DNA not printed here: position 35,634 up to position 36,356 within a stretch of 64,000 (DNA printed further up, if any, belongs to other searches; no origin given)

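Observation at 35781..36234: TrpR/YerC-like regulator gene bracketed by palindromic 24-nt repeats that each contain its start codon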

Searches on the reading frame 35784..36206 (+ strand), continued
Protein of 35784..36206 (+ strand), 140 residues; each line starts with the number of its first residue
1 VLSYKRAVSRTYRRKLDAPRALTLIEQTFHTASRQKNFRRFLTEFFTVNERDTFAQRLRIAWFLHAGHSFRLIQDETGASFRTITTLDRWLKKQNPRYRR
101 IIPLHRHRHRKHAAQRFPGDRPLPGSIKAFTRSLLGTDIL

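Call 52: find_encoding_contigs(protein=P0005, flank=3000, max_places=1)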
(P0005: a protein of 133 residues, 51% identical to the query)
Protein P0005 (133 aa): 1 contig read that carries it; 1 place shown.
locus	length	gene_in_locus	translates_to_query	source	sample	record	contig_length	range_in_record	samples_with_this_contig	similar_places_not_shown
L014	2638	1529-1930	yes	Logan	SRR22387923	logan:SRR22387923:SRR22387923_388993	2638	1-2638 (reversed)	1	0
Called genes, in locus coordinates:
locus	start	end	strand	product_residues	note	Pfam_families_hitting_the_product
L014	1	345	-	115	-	?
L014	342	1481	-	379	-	PF13439:Glyco_transf_4, PF13579:Glyco_trans_4_4 (weak), PF20706:GT4-conflict, PF00534:Glycos_transf_1, PF13692:Glyco_trans_1_4, PF13524:Glyco_trans_1_2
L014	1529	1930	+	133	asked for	PF01371:Trp_repressor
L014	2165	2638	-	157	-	?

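Call 66: predict_structure(alignment_id=A4)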
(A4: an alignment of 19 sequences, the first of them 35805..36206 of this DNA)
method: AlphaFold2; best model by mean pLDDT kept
length: 133 residues; sequences in the alignment: 19
mean_pLDDT: 76.5   pTM: 0.56
mean pLDDT of the five models: 76.5, 76.4, 76.2, 75.6, 75.0
residues with pLDDT >= 90: 51; 70-90: 35; 50-70: 25; < 50: 22
segments of 3 or more residues with pLDDT < 50: 99-113, 131-133
pLDDT, mean of each block of 10 residues (from residue 1): 60 88 89 90 93 92 93 95 90 62 44 50 58 45
secondary structure, 60 per line:
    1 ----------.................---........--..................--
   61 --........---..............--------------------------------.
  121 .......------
elements in order: H11-27 H31-38 H41-58 H63-70 H74-87 H120-127
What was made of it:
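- On TrpR superfamily (Pfam PF01371): AlphaFold pLDDT is about 90 over residues 11-90 (call 66).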

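Call 68: fold_search(model_id=the predicted structure, library=pdb)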
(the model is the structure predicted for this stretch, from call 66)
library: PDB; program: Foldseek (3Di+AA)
matches with E <= 10: 507; with E <= 0.001: 0
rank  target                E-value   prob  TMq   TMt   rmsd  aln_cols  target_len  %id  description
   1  1trr_A                1.4e-02  1.00  0.50  0.62   5.3        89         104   25  TANDEM BINDING IN CRYSTALS OF A TRP REPRESSOR/OPERATOR HALF-SITE COMPLEX (released 1993-10-21)
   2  3kor_B                2.1e-02  1.00  0.49  0.62   7.9        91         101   28  Crystal structure of a putative Trp repressor from Staphylococcus aureus (released 2010-11-17)
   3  3kor_A                2.3e-02  1.00  0.48  0.62   3.0        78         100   31  Crystal structure of a putative Trp repressor from Staphylococcus aureus (released 2010-11-17)
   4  3kor_C                2.3e-02  1.00  0.50  0.63   7.7        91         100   28  Crystal structure of a putative Trp repressor from Staphylococcus aureus (released 2010-11-17)
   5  6fal_A                2.4e-02  1.00  0.48  0.63   1.9        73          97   27  Tryptophan Repressor TrpR from E.coli with 3-Indolepropionic acid as ligand (released 2019-01-30)
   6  6f9k                  2.5e-02  1.00  0.48  0.59   1.9        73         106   27  Tryptophan Repressor TrpR from E.coli with 5-methyl-L-tryptophan as ligand (released 2019-01-30)
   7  1tro_G                2.5e-02  1.00  0.48  0.61   2.0        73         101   27  CRYSTAL STRUCTURE OF TRP REPRESSOR OPERATOR COMPLEX AT ATOMIC RESOLUTION (released 1994-01-31)
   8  1tro_E                3.0e-02  1.00  0.47  0.61   2.3        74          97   26  CRYSTAL STRUCTURE OF TRP REPRESSOR OPERATOR COMPLEX AT ATOMIC RESOLUTION (released 1994-01-31)
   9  2oz9                  3.0e-02  1.00  0.46  0.57   3.9        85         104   26  E. coli TRP holorepressor, orthorhombic crystal form (released 2007-03-06)
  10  6f7f_A                3.6e-02  1.00  0.45  0.57   3.6        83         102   26  Tryptophan Repressor TrpR from E.coli with 3-Indolepropionic acid (released 2019-03-27)
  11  6ejz_B                3.6e-02  1.00  0.44  0.56   4.7        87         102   26  Tryptophan Repressor TrpR from E.coli variant S88Y with Indole-3-acetic acid as ligand (released 2019-02-06)
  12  1tro_A                3.6e-02  1.00  0.43  0.54   3.9        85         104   22  CRYSTAL STRUCTURE OF TRP REPRESSOR OPERATOR COMPLEX AT ATOMIC RESOLUTION (released 1994-01-31)
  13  6f7g_C                3.8e-02  1.00  0.48  0.63   1.9        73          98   27  Tryptophan Repressor TrpR from E.coli with 5-Methyltryptamine (released 2018-12-19)
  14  3wrp                  3.8e-02  1.00  0.47  0.60   2.3        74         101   26  FLEXIBILITY OF THE DNA-BINDING DOMAINS OF TRP REPRESSOR (released 1988-04-16)
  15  6ejz_D                3.8e-02  1.00  0.46  0.58   3.6        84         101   26  Tryptophan Repressor TrpR from E.coli variant S88Y with Indole-3-acetic acid as ligand (released 2019-02-06)
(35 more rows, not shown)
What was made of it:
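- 35805..36206 (+): TrpR-family regulator gene, 133 aa, read from the conserved GTG at 35805. The longest ORF and the public gene call start at GTG 35784 (140 aa). Predicted fold matches TrpR and TrpR-like PDB entries for the top 41 hits (calls 66, 68).
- On TrpR superfamily (Pfam PF01371): Foldseek PDB ranks 1-41 are all TrpR or TrpR-like, probability 0.99-1.00, rmsd 1.9 A over 73 residues (call 68).
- AlphaFold pLDDT is about 90 over residues 11-90, and the top 41 Foldseek PDB hits are all TrpR or TrpR-like, with rmsd 1.9 A over 73 residues (calls 66, 68).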

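Call 75: search_protein_representatives(alignment_id=A4)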
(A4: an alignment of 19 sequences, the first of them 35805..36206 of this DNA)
Query: 19 sequences, 134 profile positions. Proteins with E-value up to 0.001 (for the whole library): 2609; up to 1e-10: 155; up to 1e-30: 7. The best 150 are listed.
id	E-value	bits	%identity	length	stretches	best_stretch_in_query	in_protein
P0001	3.7e-52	192.2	-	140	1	3-133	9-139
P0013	4.6e-52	191.9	-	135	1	1-134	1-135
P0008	8.6e-51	187.8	-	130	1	1-131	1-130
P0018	3.0e-46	173.1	-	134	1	1-132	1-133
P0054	1.5e-43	164.3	-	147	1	7-134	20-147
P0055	7.6e-41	155.6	-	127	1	10-133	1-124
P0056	4.7e-40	153.0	-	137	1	1-133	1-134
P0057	1.8e-30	122.0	-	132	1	5-133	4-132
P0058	1.3e-29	119.2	-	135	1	8-133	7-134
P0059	3.3e-29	117.9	-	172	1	4-132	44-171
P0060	1.1e-24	103.3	-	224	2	17-91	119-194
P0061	3.9e-19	85.3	-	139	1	13-127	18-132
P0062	4.5e-18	81.9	-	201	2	34-100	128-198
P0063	1.5e-17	80.1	-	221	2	17-98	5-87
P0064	1.2e-15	74.0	-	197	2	31-91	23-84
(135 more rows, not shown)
